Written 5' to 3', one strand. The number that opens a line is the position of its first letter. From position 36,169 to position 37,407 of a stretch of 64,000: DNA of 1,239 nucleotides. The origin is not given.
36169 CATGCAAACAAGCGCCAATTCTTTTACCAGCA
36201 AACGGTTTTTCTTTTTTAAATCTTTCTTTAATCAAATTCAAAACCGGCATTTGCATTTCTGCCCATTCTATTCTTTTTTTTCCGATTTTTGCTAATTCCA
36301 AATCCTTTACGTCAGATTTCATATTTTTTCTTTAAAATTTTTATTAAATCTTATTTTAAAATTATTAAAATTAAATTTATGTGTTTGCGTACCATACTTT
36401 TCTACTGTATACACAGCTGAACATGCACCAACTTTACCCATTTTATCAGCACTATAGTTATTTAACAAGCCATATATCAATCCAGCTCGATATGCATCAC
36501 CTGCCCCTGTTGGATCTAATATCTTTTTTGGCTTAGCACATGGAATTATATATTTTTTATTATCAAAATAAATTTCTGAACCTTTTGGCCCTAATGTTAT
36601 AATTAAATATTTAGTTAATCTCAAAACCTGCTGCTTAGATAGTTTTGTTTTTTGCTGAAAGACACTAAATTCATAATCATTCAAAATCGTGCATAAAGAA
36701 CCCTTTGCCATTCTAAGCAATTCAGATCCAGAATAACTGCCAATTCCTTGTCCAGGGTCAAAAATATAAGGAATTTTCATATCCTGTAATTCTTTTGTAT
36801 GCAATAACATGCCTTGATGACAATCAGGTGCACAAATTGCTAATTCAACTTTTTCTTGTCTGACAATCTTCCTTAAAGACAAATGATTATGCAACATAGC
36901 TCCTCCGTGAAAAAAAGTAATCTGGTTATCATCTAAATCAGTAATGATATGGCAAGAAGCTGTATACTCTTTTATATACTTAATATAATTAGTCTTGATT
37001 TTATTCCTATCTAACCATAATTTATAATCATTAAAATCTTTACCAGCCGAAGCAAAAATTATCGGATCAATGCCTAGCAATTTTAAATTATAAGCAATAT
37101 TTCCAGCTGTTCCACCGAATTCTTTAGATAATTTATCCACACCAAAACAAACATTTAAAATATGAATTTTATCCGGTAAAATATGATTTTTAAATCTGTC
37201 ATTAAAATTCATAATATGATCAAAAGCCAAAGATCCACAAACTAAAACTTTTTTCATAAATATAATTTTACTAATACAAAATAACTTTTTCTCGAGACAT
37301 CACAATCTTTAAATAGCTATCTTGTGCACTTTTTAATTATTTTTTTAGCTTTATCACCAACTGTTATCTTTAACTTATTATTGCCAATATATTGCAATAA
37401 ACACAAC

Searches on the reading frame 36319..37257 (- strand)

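Call 57: search_protein_families(library=pfam, proteins=[window:36319-37257:-], max_evalue=0.001)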
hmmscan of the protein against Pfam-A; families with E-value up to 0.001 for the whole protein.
window:36319-37257:- (312 aa): 1 family
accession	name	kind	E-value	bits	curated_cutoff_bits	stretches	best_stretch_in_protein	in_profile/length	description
PF00294.29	PfkB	-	2e-29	103.4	25.8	1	40-292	28-297/302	pfkB family carbohydrate kinase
